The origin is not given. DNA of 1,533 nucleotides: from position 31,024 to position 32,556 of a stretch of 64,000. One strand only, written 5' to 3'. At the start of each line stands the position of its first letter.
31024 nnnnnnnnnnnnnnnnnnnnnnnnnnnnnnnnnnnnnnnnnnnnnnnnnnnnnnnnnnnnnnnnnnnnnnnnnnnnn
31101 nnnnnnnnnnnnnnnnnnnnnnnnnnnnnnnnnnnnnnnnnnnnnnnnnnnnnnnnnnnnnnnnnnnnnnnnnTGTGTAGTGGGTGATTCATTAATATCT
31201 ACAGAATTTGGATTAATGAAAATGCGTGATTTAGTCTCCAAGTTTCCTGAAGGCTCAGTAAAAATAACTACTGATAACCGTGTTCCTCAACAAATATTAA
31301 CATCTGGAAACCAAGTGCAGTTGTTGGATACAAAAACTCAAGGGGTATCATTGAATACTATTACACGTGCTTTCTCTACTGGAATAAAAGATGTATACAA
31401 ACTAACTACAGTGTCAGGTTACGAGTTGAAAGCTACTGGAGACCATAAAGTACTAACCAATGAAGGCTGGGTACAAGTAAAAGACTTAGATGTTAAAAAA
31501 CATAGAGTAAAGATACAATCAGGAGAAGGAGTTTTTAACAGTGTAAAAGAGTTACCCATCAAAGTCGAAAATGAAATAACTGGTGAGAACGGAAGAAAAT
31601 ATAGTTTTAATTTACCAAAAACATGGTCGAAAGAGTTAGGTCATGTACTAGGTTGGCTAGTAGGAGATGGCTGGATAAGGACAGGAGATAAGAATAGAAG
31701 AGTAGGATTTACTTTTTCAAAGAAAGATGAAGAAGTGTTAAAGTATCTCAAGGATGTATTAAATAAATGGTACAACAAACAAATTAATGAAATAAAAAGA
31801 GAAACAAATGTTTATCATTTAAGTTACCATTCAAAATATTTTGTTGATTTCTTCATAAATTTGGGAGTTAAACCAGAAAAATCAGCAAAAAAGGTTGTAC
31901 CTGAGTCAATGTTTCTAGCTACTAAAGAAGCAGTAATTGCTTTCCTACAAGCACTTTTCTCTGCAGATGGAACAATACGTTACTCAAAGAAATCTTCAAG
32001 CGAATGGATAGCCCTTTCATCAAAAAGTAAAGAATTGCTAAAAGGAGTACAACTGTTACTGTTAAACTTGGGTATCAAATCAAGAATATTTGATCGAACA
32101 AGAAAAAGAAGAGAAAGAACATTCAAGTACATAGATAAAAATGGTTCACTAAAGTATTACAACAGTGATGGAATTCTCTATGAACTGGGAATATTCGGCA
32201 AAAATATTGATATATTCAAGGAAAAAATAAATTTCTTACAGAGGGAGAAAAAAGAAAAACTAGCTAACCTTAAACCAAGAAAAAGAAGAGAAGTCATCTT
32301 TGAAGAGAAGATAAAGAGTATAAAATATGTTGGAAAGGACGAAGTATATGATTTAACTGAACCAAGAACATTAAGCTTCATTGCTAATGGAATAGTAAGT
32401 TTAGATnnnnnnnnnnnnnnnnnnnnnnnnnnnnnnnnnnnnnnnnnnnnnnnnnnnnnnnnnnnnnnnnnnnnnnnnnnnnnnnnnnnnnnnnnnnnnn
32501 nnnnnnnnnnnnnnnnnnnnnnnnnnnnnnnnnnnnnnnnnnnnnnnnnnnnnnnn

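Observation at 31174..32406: Intein 5 ends in Asp (..IVSLD|C) and intein 3 ends in ..VSN, both non-canonical C-terminal splice junctions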

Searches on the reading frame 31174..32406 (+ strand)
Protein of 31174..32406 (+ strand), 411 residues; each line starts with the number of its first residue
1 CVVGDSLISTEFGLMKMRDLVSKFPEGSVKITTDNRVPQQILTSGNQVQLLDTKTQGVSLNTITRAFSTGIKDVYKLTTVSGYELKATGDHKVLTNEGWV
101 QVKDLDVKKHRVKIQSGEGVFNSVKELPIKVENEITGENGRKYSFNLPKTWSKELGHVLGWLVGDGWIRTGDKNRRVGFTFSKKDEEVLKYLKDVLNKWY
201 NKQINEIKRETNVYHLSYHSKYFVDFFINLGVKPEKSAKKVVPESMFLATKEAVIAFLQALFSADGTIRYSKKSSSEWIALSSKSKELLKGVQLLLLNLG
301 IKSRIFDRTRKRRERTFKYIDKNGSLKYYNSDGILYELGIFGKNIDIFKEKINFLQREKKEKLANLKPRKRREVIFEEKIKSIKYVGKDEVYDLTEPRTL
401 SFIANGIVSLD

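Call 5: search_protein_families(library=pfam, proteins=[window:31174-32406:+], max_evalue=0.01)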
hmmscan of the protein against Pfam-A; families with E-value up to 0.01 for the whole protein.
window:31174-32406:+ (411 aa): 3 families
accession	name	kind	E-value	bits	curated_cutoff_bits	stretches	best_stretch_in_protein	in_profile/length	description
PF14528.11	LAGLIDADG_3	-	1.2e-22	80.4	22.5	2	253-352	2-81/82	LAGLIDADG-like domain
PF14890.11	Intein_splicing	-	1.1e-18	67.9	35.8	1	16-408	11-152/155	Intein splicing domain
PF03161.18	LAGLIDADG_2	-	1.5e-07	32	25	1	158-311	4-155/168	LAGLIDADG DNA endonuclease family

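Call 7: find_homologous_proteins(query=window:31174-32406:+, max_evalue=0.00001)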
Query window:31174-32406:+ (411 aa): 89 proteins with E <= 0.00001 among 5649 candidates.
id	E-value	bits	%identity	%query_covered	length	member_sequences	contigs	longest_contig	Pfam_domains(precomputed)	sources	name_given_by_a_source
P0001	7.5e-143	494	56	100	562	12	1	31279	PF02867.21,PF14528.12,PF14890.12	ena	-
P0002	2.7e-124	433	55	99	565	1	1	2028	PF02867.21,PF03161.19,PF14528.12,PF14890.12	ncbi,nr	ncbi:MAG: ribonucleoside reductase class II, partial [Candidatus Aenigmarchaeota archaeon]|nr:ribonu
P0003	6.3e-115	402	49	93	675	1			PF02867.21,PF00317.27,PF14528.12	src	-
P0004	8.7e-115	402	49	91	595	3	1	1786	PF02867.21,PF14528.12,PF14890.12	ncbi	ncbi:MAG: LAGLIDADG family homing endonuclease, partial [Candidatus Thermoplasmatota archaeon]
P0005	1.0e-113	398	48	99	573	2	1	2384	PF02867.21,PF14528.12,PF14890.12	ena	-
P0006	8.7e-112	392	48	93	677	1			PF02867.21,PF00317.27,PF14528.12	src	-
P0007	2.5e-110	387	47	94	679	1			PF02867.21,PF14528.12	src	-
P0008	3.9e-110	387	52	82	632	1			PF02867.21,PF00317.27,PF14528.12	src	-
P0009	4.4e-107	377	53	89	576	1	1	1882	PF02867.21,PF14528.12,PF14890.12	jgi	jgi:ribonucleoside-diphosphate reductase alpha chain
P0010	4.7e-105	370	51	86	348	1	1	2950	PF14528.12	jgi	jgi:ribonucleoside-diphosphate reductase alpha chain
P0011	5.8e-102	360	46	99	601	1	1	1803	PF02867.21,PF14528.12,PF14890.12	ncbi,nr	ncbi:MAG: ribonucleoside reductase class II, partial [Candidatus Omnitrophica bacterium]|nr:ribonucl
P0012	5.7e-101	356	54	75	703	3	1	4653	PF02867.21,PF00317.27,PF03477.22,PF14528.12,PF14890.12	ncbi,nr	ncbi:MAG: ribonucleotide reductase N-terminal alpha domain-containing protein, partial [archaeon]|nr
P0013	3.3e-100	354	45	100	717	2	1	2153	PF01408.29,PF02867.21,PF14528.12,PF14890.12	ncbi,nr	ncbi:MAG: Gfo/Idh/MocA family oxidoreductase, partial [Candidatus Levybacteria bacterium]|nr:Gfo/Idh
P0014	4.5e-96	340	55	75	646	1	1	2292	PF02867.21,PF14528.12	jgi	-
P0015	1.8e-94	335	51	74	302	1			PF14528.12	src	-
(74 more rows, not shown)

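Call 19: find_related_loci(query=A1, collection=genome_contigs, flank=3000)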
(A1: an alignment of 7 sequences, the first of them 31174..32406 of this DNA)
Query A1 (411 aa) in genome_contigs; peptide patterns used: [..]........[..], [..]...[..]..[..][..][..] (x = any residue, [..] = any of these).
599 stretches matched a pattern (row limit reached: there are more); 577 encode a relative of the query (tblastn E <= 1e-3); the best 80 are kept; 80 distinct loci.
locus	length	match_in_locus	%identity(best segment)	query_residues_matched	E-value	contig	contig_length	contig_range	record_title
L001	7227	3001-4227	58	1-411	1e-156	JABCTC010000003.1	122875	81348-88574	MAG: Candidatus Heimdallarchaeota archaeon isolate HM4_B41 NODE_33_length_122875_cov_1.37504_ID_39265474, whole genome s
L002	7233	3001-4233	55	1-411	2e-155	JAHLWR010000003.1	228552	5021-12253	MAG: Candidatus Heimdallarchaeota archaeon isolate 18H4_34 NODE_9_length_228552_cov_38.672232, whole genome shotgun sequ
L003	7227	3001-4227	58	1-411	1e-154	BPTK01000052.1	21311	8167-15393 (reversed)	MAG: Candidatus Heimdallarchaeota archaeon 7H_bin4 DNA, 7H_mb2_bin4_NODE_160, whole genome shotgun sequence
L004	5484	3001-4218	57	1-409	1e-152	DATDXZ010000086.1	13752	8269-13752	MAG TPA_asm: Candidatus Nanoarchaeia archaeon isolate SMAG_U8152 k141_133180, whole genome shotgun sequence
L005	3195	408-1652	56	1-411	8e-159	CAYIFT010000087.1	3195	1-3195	MAG TPA_asm: Candidatus Woesearchaeota archaeon isolate ERP119705_co1_821 genome assembly, contig: NODE_63729_length_319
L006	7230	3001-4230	57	1-411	9e-151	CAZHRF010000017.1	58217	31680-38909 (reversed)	MAG TPA_asm: uncultured archaeon isolate SRP141376_co2_229 genome assembly, contig: NODE_1349_length_58217_cov_96.318851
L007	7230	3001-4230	55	1-411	5e-150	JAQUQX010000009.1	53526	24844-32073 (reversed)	MAG: Candidatus Methanoperedens sp. isolate STD1_6 NODE_1177_length_53526_cov_21.873088_Sandtown_D1, whole genome shotgu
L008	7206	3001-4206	57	1-408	2e-148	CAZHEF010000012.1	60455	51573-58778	MAG TPA_asm: uncultured Clostridia bacterium isolate binchicken_co40_105 genome assembly, contig: NODE_450_length_60455_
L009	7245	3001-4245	55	1-411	4e-148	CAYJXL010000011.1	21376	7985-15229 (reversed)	MAG TPA_asm: Candidatus Woesearchaeota archaeon isolate ERP125453_co1_519 genome assembly, contig: NODE_2349_length_2137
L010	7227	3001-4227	56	1-409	1e-147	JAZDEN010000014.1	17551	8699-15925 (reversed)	MAG: archaeon isolate MEGAHIT-group-0.152 k141_12872742, whole genome shotgun sequence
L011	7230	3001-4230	55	1-411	2e-147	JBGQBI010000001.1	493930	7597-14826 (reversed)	MAG: Candidatus Methanoperedens sp. isolate OBJ2_061818_130_10 k141_1237182_length_493930_cov_1357.6705, whole genome sh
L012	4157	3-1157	56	13-408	2e-148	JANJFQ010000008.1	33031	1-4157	MAG: Methanophagales archaeon isolate Hel0.bin107 Hel0_ANME-1_NODE_2028_length_33031_cov_4.717633, whole genome shotgun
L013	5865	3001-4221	57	1-411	3e-146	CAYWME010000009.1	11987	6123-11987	MAG TPA_asm: uncultured archaeon isolate binchicken_co6_449 genome assembly, contig: NODE_6303_length_11987_cov_3.686641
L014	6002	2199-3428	54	1-411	1e-144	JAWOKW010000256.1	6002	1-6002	MAG: Candidatus Methanoperedens sp. isolate bin_184_1 c_000043059017, whole genome shotgun sequence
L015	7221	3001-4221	55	1-408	5e-144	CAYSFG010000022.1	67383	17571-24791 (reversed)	MAG TPA_asm: Candidatus Woesearchaeota archaeon isolate binchicken_co203_433 genome assembly, contig: k141_175941, whole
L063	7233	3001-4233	95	1-411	0e+0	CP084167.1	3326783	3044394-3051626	MAG: Candidatus Heimdallarchaeum endolithica isolate PR6 chromosome, complete genome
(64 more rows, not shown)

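Call 59: search_solved_structures(query=window:31174-32406:+, max_evalue=0.001, show_alignments=2)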
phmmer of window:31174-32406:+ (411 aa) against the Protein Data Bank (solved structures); distinct sequences matched with E-value up to 0.001: 10.
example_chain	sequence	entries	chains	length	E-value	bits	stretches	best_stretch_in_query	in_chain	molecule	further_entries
7qss_A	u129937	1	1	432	1.4e-15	60.4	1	3-312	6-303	V-type ATP synthase alpha chain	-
4o1r_A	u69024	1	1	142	1.9e-15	59.9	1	41-112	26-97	Replicative DNA helicase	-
7qsu_A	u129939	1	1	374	2.8e-15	59.4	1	3-309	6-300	V-ATPase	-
6frg_A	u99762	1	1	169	2.5e-11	46.3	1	32-111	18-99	Replicative DNA helicase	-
6frh_A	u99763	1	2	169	2.6e-11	46.3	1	32-112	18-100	Replicative DNA helicase,Replicative DNA helicase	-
1mi8_A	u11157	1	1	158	5.1e-10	42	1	48-111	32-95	DnaB intein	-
6fre_A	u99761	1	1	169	6.2e-10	41.8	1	32-111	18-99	Replicative DNA helicase,Replicative DNA helicase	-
7cfv_A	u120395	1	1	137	2.1e-06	30.1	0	55-108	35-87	Spl DnaX mini-intein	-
1dq3_A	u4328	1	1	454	2.1e-05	26.9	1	187-329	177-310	ENDONUCLEASE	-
2cw7_A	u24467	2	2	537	2.2e-05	26.8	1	152-345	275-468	Endonuclease PI-PkoII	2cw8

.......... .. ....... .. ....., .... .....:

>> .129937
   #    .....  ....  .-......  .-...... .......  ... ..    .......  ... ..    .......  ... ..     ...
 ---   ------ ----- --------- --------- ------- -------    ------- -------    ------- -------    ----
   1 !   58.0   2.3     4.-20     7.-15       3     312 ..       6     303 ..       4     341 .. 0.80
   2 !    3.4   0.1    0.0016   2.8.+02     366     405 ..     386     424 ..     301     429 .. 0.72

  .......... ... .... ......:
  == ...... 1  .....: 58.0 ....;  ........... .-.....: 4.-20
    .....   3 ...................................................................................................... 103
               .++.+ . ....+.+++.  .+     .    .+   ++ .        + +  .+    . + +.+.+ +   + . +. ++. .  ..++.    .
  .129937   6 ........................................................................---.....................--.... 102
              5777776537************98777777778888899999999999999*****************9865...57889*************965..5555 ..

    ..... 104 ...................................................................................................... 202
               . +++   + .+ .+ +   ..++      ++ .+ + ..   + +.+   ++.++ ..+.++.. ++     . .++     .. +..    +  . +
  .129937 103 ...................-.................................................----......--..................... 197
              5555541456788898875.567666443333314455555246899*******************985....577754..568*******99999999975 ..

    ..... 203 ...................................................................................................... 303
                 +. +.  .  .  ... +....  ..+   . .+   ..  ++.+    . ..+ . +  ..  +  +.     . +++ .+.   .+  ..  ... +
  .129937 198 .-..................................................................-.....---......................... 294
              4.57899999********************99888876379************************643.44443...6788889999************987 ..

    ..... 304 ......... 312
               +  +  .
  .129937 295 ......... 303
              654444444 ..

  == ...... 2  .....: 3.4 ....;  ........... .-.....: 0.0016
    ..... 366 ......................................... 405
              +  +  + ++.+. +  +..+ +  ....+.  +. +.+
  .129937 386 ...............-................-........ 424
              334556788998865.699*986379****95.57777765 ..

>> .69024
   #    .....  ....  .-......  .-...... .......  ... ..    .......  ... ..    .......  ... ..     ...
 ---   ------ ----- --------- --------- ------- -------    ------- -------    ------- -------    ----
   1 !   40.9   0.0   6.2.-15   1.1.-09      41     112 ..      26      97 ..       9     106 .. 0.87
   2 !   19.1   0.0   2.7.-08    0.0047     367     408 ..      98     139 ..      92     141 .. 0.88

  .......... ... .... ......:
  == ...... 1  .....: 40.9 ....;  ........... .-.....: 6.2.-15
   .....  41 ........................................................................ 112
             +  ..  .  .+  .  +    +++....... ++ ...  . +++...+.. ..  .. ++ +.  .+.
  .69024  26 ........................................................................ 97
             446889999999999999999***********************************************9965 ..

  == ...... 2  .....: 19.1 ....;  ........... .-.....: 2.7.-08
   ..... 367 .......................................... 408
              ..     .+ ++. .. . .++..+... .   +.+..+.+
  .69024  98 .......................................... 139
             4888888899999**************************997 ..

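Call 79: find_related_loci(query=A1, collection=viral_contigs, flank=1500)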
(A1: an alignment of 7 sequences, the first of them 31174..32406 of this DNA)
Query A1 (411 aa) in viral_contigs; peptide patterns used: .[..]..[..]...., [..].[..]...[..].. (x = any residue, [..] = any of these).
165 stretches matched a pattern; 45 encode a relative of the query (tblastn E <= 1e-3); 44 distinct loci.
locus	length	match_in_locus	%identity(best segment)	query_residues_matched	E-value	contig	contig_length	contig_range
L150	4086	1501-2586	31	1-407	2e-39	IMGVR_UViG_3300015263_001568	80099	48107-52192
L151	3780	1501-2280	30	53-312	1e-27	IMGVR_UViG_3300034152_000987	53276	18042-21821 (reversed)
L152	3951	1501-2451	26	1-354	1e-22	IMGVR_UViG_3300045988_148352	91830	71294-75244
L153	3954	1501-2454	26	1-354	3e-22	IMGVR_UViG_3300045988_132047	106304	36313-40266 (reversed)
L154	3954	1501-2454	26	1-354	3e-22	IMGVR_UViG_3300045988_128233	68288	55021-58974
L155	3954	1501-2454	26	1-354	3e-22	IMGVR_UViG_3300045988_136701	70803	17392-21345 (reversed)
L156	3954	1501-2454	26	1-354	3e-22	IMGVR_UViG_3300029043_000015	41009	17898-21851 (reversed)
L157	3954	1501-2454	26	1-354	3e-22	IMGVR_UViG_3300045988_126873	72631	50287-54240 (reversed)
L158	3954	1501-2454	26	1-354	6e-22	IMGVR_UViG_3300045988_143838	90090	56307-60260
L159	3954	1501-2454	26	1-354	6e-22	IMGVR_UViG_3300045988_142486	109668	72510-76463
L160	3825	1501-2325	27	59-354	1e-21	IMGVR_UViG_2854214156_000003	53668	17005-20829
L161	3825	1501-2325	27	59-354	1e-21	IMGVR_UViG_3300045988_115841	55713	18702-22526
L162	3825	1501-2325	27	59-354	2e-21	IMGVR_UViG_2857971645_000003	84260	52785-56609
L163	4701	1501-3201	26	1-409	3e-21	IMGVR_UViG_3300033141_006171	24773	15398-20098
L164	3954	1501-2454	26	1-354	4e-22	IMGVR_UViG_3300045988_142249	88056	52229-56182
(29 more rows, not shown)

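Call 86: predict_structure(alignment_id=A3)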
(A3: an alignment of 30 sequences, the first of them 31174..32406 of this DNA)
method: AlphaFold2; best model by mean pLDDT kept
length: 411 residues; sequences in the alignment: 30
mean_pLDDT: 92.1   pTM: 0.91
mean pLDDT of the five models: 92.1, 91.6, 91.5, 90.9, 90.4
residues with pLDDT >= 90: 333; 70-90: 54; 50-70: 13; < 50: 11
segments of 3 or more residues with pLDDT < 50: 45-54
pLDDT, mean of each block of 10 residues (from residue 1): 94 97 94 82 47 67 94 98 97 94 97 95 97 94 97 99 97 92 96 98 94 94 97 94 98 99 95 80 98 98 96 87 89 94 94 96 81 90 98 84 94 73
secondary structure, 60 per line:
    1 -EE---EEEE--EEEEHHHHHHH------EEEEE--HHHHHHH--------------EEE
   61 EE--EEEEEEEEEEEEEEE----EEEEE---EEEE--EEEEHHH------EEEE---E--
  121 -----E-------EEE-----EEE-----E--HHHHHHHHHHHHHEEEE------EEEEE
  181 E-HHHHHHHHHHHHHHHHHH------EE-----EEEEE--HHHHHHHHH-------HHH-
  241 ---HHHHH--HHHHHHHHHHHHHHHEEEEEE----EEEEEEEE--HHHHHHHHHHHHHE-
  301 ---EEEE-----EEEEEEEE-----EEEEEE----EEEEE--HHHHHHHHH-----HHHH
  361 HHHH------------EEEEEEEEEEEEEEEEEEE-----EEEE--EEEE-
elements in order: E7-10 E13-16 H17-23 E30-34 H37-43 E58-62 E65-79 E84-88 E92-95 E98-101 E111-114 E134-136 E142-144 H153-165 E166-169 E176-181 H183-200 E214-218 H221-229 H244-248 H251-265 E266-271 E276-283 H286-298 E304-307 E313-320 E326-331 E336-340 H343-351 H357-364 E377-395 E401-404 E407-410

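Call 88: fold_search(model_id=the predicted structure, library=pdb)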
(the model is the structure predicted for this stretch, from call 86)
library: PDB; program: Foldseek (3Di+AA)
matches with E <= 10: 772; with E <= 0.001: 77
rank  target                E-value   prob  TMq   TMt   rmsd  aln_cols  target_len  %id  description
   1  7qsu                  9.5e-23  1.00  0.61  0.67   6.9       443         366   22  Crystal structure of homing endonuclease-associated TliVMA intein (C1A, d333-339) (released 2022-03-30)
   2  7qss                  1.4e-20  1.00  0.63  0.60   8.5       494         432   20  Crystal structure of homing endonuclease-associated TliVMA intein (C1A) (released 2022-03-30)
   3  1dq3                  9.5e-18  1.00  0.57  0.52   9.1       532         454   17  CRYSTAL STRUCTURE OF AN ARCHAEAL INTEIN-ENCODED HOMING ENDONUCLEASE PI-PFUI (released 2000-07-05)
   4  7qst                  1.4e-17  1.00  0.56  0.63   6.8       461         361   17  Crystal structure of homing endonuclease-associated PhoVMA intein (C1A) (released 2022-03-30)
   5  2cw7                  5.4e-15  1.00  0.54  0.43  11.5       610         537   13  Crystal structure of intein homing endonuclease II (released 2006-04-18)
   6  1dfa                  5.0e-12  1.00  0.45  0.46  19.8       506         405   12  CRYSTAL STRUCTURE OF PI-SCEI IN C2 SPACE GROUP (released 1999-12-08)
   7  1lwt_A                7.5e-12  1.00  0.47  0.44  19.4       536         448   11  Crystal structure of the intein homing endonuclease PI-SceI bound to its substrate DNA (Ca2+ free) (released 2002-09-27)
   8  1ef0_A                1.0e-11  1.00  0.48  0.47  18.5       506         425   11  CRYSTAL STRUCTURE OF PI-SCEI MINIPRECURSOR (released 2000-06-07)
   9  1vde_B                2.3e-11  1.00  0.48  0.47  18.4       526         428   10  PI-SCEI, A HOMING ENDONUCLEASE WITH PROTEIN SPLICING ACTIVITY (released 1998-04-08)
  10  1lws_A                2.4e-11  1.00  0.47  0.46  17.9       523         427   11  Crystal structure of the intein homing endonuclease PI-SceI bound to its recognition sequence (released 2002-09-27)
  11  1vde_A                5.2e-11  1.00  0.49  0.48  18.1       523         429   11  PI-SCEI, A HOMING ENDONUCLEASE WITH PROTEIN SPLICING ACTIVITY (released 1998-04-08)
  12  1jva_B                1.3e-10  1.00  0.48  0.46  20.4       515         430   10  CRYSTAL STRUCTURE OF THE VMA1-DERIVED ENDONUCLEASE BEARING THE N AND C EXTEIN PROPEPTIDES (released 2002-08-29)
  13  1um2_B                1.7e-10  1.00  0.48  0.48  20.5       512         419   10  Crystal Structure of the Vma1-Derived Endonuclease with the Ligated Extein Segment (released 2004-09-22)
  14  1um2_A                4.6e-10  1.00  0.49  0.48  20.6       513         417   10  Crystal Structure of the Vma1-Derived Endonuclease with the Ligated Extein Segment (released 2004-09-22)
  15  1jva_A                1.6e-09  1.00  0.45  0.44  20.8       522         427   10  CRYSTAL STRUCTURE OF THE VMA1-DERIVED ENDONUCLEASE BEARING THE N AND C EXTEIN PROPEPTIDES (released 2002-08-29)
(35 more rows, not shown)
